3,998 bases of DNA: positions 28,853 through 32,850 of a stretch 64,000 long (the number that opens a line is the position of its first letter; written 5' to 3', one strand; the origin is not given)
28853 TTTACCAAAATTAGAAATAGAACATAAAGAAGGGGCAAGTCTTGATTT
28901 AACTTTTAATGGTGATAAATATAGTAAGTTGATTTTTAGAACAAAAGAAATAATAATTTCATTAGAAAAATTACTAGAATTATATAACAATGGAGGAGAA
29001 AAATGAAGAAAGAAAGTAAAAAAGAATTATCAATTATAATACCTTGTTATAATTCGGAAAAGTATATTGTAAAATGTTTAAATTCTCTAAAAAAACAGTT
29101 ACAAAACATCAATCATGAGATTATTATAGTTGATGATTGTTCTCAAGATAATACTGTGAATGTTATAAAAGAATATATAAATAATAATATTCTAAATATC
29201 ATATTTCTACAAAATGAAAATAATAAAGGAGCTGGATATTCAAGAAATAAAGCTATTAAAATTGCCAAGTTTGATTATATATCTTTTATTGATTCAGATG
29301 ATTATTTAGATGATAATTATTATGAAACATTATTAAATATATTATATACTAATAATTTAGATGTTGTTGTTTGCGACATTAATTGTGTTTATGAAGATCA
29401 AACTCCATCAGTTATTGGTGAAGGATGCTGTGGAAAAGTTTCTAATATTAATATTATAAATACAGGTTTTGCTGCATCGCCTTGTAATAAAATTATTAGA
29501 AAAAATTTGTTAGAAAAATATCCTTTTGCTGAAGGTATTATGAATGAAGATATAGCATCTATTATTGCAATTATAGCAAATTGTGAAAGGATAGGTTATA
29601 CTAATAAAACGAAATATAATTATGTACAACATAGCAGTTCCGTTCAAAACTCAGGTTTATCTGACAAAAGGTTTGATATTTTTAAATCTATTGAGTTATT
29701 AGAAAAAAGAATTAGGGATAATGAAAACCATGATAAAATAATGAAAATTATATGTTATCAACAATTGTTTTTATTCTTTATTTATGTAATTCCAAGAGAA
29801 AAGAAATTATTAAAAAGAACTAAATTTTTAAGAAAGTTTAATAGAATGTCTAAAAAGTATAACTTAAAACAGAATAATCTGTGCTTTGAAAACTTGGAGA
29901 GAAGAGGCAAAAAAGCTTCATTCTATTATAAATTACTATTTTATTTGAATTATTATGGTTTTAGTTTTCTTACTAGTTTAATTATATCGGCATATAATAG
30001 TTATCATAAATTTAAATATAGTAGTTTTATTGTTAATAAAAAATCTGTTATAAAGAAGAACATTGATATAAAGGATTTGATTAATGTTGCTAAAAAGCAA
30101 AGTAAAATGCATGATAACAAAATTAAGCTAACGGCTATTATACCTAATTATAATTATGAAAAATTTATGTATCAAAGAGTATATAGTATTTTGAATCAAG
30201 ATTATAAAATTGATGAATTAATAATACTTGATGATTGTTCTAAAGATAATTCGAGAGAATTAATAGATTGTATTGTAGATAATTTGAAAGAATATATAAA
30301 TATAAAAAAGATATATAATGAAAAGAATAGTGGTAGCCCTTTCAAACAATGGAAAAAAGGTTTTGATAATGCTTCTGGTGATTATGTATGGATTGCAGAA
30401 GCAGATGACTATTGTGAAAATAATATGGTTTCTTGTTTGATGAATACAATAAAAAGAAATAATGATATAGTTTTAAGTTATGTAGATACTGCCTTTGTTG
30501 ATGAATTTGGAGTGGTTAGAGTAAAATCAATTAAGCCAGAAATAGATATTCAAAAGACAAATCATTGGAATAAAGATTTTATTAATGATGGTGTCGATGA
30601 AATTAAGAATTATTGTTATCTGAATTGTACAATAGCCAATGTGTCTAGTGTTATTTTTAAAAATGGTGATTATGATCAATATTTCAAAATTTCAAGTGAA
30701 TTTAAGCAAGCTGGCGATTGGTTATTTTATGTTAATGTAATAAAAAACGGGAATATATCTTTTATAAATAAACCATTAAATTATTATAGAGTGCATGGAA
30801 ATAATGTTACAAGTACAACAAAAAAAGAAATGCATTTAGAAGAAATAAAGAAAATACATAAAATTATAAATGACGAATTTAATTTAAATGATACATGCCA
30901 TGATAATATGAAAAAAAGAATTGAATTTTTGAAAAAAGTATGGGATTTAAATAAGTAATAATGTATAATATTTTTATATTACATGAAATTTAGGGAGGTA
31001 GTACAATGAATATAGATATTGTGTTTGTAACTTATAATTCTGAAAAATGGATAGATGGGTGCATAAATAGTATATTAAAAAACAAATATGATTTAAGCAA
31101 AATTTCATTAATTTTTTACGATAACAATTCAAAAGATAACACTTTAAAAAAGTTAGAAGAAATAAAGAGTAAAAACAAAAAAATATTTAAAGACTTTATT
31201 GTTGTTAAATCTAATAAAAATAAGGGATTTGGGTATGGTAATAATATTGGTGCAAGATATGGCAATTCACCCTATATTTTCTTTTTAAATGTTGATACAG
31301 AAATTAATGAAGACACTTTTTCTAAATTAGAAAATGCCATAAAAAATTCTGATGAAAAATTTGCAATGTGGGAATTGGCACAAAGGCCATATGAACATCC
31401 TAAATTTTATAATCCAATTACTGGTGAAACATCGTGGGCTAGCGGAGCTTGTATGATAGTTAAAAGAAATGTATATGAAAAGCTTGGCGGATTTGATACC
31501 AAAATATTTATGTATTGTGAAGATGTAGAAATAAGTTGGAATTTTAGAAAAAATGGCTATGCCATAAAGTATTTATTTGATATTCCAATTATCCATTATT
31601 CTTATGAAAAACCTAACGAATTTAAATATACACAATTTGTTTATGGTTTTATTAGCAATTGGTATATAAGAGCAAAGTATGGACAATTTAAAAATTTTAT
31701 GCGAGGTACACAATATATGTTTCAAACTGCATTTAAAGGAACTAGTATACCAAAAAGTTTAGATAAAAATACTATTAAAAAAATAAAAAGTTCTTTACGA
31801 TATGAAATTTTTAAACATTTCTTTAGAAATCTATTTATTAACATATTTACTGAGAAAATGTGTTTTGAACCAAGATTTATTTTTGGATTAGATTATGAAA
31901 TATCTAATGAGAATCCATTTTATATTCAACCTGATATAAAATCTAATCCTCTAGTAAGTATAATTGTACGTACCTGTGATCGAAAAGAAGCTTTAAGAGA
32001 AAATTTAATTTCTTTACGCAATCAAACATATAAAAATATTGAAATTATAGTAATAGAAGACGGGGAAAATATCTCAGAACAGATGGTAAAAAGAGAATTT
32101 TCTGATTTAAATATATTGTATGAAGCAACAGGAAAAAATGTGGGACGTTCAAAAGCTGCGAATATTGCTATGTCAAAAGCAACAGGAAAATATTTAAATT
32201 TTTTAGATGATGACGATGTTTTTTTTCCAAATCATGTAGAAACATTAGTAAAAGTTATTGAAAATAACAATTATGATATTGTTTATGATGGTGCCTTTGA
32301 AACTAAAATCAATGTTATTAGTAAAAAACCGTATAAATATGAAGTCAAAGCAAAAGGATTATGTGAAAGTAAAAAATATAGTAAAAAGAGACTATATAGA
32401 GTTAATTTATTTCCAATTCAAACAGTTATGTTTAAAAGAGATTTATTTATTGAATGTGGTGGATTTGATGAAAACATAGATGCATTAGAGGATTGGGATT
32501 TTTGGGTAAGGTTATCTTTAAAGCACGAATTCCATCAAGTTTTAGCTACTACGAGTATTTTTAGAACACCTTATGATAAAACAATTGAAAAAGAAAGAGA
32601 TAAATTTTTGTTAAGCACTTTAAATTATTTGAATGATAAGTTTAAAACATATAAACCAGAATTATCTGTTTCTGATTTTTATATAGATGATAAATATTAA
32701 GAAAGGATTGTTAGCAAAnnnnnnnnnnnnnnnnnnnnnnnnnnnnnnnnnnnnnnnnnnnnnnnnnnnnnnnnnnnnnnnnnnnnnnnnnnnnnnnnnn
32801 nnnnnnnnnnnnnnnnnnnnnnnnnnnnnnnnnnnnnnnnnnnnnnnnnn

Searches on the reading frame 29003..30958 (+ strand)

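Call 55: search_protein_families(library=pfam, proteins=[window:29003-30958:+], max_evalue=0.00001)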
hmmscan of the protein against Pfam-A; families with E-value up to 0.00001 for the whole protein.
window:29003-30958:+ (651 aa): 3 families
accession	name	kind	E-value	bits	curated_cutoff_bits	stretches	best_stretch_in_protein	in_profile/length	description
PF00535.33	Glycos_transf_2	-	3.1e-59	200.1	23.3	2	10-172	1-166/168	Glycosyl transferase family 2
PF13641.12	Glyco_tranf_2_3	-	5.4e-17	63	27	1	9-123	3-120/230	Glycosyltransferase like family 2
PF10111.15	Glyco_tranf_2_2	-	2.3e-16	60.5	27.3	1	10-120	1-112/276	Glycosyltransferase like family 2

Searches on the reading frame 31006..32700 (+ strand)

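Call 55: search_protein_families(library=pfam, proteins=[window:31006-32700:+], max_evalue=0.00001)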
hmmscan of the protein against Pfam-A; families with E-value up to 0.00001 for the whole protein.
window:31006-32700:+ (564 aa): 4 families
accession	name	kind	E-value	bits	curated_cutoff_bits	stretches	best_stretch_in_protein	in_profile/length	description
PF00535.33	Glycos_transf_2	-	1.8e-47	161.8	23.3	2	318-457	1-140/168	Glycosyl transferase family 2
PF10111.15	Glyco_tranf_2_2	-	1.4e-22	80.9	27.3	2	319-515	4-211/276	Glycosyltransferase like family 2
PF13641.12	Glyco_tranf_2_3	-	1.7e-13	51.6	27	0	317-520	3-210/230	Glycosyltransferase like family 2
PF13632.12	Glyco_trans_2_3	-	3.8e-08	33.8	27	0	142-234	70-142/198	Glycosyl transferase family group 2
